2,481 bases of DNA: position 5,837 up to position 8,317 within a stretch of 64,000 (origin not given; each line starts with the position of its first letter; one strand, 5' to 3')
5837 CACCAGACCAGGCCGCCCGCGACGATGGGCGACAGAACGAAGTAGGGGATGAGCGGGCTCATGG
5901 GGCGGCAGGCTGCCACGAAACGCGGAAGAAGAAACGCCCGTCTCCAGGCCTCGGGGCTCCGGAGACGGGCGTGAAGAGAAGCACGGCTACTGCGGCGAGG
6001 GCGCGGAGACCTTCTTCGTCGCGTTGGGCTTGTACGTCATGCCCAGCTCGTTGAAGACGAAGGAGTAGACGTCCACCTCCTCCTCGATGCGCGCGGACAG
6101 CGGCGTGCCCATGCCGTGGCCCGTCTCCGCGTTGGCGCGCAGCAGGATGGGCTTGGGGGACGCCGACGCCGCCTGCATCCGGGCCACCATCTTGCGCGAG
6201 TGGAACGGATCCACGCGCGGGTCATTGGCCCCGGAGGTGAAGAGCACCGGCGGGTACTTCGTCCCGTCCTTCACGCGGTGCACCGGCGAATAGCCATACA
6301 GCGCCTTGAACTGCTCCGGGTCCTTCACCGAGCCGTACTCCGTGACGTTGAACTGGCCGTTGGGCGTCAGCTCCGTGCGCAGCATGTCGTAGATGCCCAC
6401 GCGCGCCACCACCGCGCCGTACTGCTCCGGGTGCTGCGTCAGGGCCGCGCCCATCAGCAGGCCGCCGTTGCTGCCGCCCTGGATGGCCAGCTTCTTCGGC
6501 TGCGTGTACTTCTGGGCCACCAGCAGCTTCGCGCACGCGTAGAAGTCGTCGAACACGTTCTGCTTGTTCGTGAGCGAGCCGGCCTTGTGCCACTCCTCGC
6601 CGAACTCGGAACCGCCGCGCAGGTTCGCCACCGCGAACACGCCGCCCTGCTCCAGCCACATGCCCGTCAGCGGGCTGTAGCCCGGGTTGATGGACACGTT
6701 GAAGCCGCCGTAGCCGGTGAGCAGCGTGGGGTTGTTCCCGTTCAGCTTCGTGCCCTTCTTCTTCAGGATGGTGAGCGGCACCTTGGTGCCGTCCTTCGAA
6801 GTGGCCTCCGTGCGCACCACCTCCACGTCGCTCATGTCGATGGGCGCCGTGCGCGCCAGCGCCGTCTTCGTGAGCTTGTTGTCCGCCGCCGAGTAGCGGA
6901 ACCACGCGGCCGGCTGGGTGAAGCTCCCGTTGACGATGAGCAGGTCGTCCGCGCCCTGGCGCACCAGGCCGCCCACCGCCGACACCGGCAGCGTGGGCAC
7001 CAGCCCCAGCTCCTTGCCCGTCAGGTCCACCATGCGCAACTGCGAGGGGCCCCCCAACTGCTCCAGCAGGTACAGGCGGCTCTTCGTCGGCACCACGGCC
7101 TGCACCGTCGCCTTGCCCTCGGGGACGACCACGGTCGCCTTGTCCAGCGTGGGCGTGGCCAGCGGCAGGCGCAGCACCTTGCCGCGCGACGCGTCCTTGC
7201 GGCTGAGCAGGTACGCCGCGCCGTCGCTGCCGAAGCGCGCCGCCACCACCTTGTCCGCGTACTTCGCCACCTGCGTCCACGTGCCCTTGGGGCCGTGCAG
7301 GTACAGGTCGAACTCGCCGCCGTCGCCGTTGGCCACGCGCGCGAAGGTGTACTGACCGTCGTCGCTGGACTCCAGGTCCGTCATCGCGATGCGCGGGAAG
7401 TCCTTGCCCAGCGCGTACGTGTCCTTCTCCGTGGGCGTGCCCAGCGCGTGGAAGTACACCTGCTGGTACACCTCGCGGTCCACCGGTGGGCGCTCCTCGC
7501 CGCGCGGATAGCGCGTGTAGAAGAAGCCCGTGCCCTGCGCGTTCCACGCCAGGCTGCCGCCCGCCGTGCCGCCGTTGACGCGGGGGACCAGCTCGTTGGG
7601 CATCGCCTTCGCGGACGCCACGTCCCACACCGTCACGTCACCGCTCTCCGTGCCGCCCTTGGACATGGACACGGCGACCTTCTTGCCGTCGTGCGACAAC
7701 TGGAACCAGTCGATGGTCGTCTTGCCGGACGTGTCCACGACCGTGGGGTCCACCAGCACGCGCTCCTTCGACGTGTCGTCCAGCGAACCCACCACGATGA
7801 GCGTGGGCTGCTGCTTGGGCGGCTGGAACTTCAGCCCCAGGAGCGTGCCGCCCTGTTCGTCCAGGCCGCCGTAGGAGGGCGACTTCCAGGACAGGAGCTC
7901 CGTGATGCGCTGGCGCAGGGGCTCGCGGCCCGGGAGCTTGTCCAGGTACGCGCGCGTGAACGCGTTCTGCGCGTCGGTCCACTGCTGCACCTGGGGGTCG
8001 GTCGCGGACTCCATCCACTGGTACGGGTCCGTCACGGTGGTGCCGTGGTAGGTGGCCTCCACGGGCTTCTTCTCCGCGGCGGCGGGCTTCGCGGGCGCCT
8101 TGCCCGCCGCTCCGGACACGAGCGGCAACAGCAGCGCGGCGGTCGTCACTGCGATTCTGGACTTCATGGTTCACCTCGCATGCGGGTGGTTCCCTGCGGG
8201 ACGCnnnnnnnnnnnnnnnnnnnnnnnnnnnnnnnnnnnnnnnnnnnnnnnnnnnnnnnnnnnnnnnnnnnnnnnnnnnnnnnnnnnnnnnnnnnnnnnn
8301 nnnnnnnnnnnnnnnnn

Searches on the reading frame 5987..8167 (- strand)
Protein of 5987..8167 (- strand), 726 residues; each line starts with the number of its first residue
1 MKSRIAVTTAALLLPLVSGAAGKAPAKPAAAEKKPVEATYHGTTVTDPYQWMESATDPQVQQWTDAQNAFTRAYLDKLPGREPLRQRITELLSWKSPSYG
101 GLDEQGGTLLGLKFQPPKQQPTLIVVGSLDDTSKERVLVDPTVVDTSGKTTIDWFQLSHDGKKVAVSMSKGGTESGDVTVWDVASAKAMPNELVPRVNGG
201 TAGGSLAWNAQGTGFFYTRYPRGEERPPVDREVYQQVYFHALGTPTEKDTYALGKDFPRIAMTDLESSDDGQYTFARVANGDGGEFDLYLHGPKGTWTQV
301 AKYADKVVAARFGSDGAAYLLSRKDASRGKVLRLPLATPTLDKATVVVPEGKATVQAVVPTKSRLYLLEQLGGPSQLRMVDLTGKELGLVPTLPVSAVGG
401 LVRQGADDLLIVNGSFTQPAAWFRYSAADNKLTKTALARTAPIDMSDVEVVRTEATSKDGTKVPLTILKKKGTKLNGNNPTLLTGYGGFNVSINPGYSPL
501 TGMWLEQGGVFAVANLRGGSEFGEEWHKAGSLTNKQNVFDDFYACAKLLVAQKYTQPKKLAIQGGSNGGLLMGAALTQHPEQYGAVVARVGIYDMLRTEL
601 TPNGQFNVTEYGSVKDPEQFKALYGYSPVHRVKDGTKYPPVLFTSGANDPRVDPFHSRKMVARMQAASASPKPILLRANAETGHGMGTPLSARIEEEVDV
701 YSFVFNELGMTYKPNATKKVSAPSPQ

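Call 8: search_protein_families(library=pfam, proteins=[window:5987-8167:-], max_evalue=0.01)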
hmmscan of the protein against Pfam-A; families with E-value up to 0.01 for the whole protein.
window:5987-8167:- (726 aa): 5 families
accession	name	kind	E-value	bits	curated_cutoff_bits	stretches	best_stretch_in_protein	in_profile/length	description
PF02897.21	Peptidase_S9_N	-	1.2e-54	186.1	24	1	28-434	1-410/414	Prolyl oligopeptidase, N-terminal beta-propeller domain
PF00326.27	Peptidase_S9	-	9.3e-53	179.3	22.6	1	504-710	9-212/213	Prolyl oligopeptidase family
PF00561.26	Abhydrolase_1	-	0.0021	18.2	25.8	0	538-588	51-99/245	alpha/beta hydrolase fold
PF12146.15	Hydrolase_4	-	0.0031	17.3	27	0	522-587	42-105/239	Serine aminopeptidase, S33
PF02129.25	Peptidase_S15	-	0.0071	16.5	23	0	504-611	47-148/262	X-Pro dipeptidyl-peptidase (S15 family)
